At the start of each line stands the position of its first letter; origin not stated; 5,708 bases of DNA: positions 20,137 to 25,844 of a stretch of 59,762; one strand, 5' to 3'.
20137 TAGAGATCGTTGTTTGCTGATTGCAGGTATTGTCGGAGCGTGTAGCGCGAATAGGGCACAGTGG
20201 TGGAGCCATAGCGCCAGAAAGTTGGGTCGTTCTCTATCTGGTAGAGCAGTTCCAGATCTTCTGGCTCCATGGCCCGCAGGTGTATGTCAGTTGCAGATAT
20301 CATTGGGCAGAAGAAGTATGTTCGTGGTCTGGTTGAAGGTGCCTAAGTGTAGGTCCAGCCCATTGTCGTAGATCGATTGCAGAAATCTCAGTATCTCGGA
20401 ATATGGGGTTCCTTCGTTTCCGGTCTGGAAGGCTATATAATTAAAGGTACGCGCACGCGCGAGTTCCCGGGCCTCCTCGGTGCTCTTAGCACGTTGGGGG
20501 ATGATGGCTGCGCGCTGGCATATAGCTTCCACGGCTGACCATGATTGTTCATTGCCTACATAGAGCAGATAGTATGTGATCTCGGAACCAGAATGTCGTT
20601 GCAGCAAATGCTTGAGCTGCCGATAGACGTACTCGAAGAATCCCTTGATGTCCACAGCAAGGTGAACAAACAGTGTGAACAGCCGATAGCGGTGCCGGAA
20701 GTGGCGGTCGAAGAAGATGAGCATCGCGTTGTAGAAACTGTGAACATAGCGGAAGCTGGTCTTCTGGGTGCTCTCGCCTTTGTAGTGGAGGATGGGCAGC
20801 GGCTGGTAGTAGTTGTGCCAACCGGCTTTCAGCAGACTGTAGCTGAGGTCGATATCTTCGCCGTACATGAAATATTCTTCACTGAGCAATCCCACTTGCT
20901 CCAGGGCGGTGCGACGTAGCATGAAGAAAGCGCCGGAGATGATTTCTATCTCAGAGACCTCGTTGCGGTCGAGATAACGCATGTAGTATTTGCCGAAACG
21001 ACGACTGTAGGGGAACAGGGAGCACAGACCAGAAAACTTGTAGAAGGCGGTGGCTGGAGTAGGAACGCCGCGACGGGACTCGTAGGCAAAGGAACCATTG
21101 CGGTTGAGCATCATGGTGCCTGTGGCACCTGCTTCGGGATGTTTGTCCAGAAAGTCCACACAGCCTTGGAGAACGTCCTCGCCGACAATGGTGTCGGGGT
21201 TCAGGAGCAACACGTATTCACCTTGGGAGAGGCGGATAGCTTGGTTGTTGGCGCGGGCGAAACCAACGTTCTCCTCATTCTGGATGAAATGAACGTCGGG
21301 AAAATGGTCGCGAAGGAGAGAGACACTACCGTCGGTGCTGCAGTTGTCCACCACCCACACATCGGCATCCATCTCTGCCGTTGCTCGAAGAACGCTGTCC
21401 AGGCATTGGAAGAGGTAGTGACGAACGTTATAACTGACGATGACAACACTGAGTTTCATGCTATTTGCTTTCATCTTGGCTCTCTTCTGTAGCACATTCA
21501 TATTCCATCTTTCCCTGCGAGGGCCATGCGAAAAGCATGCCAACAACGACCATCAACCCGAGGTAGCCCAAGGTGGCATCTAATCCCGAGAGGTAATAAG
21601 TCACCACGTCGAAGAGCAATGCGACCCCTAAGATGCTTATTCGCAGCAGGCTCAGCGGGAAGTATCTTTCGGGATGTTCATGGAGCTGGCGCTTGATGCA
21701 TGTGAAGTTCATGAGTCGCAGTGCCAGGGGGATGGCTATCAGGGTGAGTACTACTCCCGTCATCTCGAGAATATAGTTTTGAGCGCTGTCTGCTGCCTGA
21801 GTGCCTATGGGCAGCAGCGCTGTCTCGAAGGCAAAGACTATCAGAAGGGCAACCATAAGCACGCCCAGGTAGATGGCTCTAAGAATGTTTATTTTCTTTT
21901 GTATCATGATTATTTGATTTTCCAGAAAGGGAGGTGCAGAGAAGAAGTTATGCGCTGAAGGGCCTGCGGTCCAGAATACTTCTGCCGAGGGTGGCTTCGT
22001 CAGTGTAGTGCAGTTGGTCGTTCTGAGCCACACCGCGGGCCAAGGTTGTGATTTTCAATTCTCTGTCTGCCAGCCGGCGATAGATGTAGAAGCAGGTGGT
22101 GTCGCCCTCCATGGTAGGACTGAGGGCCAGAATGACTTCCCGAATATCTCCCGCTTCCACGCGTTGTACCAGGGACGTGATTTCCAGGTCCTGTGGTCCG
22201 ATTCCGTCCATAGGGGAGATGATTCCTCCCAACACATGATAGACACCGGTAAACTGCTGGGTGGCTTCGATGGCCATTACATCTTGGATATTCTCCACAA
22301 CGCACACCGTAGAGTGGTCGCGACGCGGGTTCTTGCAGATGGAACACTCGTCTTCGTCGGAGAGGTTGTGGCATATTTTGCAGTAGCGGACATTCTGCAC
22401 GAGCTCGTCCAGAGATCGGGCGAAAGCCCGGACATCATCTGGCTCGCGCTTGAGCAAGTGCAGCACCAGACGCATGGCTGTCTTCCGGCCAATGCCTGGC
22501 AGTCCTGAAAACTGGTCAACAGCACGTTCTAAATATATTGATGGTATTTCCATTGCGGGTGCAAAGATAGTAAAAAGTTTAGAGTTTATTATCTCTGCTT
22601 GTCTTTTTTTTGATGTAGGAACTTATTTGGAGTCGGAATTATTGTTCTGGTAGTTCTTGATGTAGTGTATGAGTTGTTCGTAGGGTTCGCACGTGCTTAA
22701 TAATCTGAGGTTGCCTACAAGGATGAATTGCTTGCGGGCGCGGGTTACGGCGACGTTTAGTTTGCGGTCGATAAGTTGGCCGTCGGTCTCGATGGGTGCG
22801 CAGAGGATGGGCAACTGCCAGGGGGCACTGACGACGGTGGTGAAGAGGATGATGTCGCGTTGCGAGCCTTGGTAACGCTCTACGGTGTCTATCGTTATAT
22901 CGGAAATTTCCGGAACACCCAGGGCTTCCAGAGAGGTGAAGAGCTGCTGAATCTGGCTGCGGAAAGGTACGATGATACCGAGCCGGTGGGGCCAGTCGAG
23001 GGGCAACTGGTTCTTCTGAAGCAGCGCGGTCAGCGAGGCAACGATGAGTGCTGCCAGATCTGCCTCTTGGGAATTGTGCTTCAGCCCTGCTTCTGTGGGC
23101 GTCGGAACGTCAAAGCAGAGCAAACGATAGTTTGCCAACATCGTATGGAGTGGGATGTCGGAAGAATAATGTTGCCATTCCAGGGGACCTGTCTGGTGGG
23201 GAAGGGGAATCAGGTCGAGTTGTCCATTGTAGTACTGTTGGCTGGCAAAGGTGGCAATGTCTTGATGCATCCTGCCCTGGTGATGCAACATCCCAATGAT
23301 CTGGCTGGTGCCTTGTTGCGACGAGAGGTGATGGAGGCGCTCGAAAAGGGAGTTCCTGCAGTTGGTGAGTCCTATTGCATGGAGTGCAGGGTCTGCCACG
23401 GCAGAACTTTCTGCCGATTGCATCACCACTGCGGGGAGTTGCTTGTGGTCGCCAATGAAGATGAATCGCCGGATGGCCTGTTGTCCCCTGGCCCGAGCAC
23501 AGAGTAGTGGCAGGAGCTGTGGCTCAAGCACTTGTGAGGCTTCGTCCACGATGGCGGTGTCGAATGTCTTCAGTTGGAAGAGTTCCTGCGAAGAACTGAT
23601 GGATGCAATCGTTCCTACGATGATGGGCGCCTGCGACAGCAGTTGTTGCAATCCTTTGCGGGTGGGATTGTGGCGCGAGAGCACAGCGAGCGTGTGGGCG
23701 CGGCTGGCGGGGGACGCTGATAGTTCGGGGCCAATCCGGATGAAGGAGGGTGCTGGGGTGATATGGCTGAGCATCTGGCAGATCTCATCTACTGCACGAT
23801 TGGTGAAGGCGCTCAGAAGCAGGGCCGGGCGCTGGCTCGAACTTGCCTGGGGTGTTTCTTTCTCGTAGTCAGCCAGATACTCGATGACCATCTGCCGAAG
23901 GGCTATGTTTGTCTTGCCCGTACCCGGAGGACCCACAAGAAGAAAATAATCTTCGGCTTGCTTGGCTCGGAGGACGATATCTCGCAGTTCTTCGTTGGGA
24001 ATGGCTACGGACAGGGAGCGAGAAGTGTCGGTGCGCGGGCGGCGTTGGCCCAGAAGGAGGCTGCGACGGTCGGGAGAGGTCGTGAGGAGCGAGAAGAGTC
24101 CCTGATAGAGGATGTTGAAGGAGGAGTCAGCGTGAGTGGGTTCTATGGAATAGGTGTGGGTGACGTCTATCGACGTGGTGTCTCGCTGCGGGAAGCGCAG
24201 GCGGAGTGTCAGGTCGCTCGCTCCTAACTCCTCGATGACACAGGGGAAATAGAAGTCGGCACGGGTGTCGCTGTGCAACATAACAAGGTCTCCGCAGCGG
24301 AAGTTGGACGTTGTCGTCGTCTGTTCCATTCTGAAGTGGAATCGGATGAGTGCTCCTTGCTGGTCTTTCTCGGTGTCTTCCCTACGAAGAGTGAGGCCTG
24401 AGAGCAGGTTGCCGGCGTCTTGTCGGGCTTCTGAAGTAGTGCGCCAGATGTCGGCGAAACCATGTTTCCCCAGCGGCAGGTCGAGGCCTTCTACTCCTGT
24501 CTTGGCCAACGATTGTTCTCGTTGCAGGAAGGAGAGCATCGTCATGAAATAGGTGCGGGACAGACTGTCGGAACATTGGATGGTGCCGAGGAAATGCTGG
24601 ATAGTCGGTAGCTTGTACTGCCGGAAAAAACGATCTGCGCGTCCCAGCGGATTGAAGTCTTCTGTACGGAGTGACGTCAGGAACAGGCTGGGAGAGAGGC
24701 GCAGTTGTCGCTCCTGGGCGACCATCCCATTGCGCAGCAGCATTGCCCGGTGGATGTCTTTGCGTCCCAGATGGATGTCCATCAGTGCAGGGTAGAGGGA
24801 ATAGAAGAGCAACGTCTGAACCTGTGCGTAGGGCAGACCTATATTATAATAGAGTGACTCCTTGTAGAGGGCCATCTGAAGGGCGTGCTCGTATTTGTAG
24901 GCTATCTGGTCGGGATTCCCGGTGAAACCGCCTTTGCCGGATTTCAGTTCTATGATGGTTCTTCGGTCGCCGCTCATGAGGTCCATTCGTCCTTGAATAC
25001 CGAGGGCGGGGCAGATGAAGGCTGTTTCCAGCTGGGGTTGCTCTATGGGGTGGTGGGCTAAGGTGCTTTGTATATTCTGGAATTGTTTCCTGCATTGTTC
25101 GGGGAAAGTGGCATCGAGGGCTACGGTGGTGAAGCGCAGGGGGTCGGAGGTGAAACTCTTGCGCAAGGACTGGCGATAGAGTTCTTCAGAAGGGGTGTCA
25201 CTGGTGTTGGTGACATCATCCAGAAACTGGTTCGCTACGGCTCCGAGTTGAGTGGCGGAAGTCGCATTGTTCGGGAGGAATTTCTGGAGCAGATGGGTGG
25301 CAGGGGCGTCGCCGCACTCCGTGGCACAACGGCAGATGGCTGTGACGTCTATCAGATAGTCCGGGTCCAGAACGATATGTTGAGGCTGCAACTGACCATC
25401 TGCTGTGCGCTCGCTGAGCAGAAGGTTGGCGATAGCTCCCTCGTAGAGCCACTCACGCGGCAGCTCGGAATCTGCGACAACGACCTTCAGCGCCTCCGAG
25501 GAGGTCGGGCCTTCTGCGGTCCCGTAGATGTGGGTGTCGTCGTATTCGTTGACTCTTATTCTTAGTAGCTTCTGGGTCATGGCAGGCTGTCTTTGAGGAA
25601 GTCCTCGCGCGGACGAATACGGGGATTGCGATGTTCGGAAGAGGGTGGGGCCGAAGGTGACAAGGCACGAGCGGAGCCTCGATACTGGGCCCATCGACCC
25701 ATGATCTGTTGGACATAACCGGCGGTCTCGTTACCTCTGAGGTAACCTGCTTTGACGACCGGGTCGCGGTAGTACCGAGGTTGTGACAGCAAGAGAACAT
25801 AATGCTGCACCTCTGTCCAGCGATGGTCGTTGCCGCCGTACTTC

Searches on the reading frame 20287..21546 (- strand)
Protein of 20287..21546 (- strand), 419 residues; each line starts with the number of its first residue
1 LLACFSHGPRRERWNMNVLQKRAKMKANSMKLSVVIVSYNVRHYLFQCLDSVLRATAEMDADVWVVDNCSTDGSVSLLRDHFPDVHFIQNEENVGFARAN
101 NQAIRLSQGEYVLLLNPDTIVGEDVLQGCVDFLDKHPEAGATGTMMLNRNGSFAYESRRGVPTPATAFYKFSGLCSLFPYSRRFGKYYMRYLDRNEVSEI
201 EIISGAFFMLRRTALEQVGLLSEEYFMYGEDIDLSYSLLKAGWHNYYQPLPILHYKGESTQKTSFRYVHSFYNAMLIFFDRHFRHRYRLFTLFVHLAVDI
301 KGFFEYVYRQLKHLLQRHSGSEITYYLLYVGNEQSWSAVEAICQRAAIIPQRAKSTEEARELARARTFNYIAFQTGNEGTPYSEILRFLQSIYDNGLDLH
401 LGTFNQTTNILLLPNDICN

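Call 7: search_protein_families(library=pfam, proteins=[window:20287-21546:-], max_evalue=0.001)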
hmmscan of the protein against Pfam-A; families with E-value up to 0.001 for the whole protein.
window:20287-21546:- (419 aa): 3 families
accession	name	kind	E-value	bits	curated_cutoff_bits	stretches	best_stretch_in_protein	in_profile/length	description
PF00535.33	Glycos_transf_2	-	1.7e-30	106.6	23.3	1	33-218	1-167/168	Glycosyl transferase family 2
PF13641.12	Glyco_tranf_2_3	-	2.4e-21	77.2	27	1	32-252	3-208/230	Glycosyltransferase like family 2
PF13632.12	Glyco_trans_2_3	-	5e-08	33.4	27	1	111-274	1-142/198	Glycosyl transferase family group 2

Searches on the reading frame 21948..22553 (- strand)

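Call 7: search_protein_families(library=pfam, proteins=[window:21948-22553:-], max_evalue=0.001)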
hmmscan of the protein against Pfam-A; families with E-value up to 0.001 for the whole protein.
window:21948-22553:- (201 aa): 5 families
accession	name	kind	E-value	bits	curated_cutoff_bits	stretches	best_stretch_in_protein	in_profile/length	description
PF13662.12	Toprim_4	-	2.2e-26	92.3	25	1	81-172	1-85/85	Toprim domain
PF21176.3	RecR_HhH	-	4e-13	49.4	27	1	8-50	1-43/45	RecR, helix-hairpin-helix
PF02132.21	RecR_ZnF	-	6.1e-09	35.9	22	1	55-75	1-21/21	RecR, Cys4-zinc finger domain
PF01751.28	Toprim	-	4.7e-08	33.5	23.1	1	82-162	1-85/96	Toprim domain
PF21175.2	RecR_C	-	0.00041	20.2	22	1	181-197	8-24/24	RecR, C-terminal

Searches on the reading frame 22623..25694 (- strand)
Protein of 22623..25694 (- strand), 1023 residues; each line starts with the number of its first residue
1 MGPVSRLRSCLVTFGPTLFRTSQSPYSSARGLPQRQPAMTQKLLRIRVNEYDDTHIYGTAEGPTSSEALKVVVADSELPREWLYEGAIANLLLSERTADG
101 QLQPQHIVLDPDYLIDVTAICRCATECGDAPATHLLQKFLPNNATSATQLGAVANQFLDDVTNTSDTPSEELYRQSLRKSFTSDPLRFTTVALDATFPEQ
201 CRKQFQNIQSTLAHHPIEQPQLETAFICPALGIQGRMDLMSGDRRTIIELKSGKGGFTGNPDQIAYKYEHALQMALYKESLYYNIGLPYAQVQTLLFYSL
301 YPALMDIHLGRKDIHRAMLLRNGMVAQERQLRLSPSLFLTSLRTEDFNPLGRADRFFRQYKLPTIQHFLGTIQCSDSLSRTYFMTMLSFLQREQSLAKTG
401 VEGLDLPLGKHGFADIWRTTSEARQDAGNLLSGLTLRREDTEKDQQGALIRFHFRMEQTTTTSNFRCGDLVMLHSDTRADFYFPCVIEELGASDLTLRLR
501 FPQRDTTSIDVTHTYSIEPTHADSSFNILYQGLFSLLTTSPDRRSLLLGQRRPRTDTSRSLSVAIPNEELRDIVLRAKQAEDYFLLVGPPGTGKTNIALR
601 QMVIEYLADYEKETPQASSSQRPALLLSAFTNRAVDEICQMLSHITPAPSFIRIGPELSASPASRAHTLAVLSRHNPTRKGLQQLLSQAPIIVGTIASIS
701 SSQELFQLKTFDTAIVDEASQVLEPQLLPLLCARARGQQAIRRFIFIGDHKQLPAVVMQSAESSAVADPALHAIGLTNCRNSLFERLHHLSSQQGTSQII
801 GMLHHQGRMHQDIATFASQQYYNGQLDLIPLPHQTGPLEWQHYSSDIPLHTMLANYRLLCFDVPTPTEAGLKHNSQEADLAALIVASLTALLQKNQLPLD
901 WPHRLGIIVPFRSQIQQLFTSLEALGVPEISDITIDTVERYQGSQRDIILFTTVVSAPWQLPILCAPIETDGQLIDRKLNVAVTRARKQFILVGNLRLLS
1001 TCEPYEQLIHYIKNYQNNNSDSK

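Call 7: search_protein_families(library=pfam, proteins=[window:22623-25694:-], max_evalue=0.001)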
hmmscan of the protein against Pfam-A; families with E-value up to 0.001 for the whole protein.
window:22623-25694:- (1023 aa): 6 families
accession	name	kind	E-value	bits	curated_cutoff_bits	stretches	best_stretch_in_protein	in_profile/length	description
PF13086.12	AAA_11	-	5e-29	102.3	27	2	683-758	187-255/257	AAA domain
PF13087.12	AAA_12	-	2.2e-28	99.6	27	1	781-995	3-193/195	AAA domain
PF13245.12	AAA_19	-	4e-11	43.7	25.1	1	578-756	8-132/134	AAA domain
PF13604.12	AAA_30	-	1.3e-08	35.3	27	1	580-810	17-187/191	AAA domain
PF13538.12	UvrD_C_2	-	0.00046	20.4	27.4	0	933-993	2-52/52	UvrD-like helicase C-terminal domain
PF00580.27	UvrD-helicase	-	0.00099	19.3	23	0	580-649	12-72/271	UvrD/REP helicase N-terminal domain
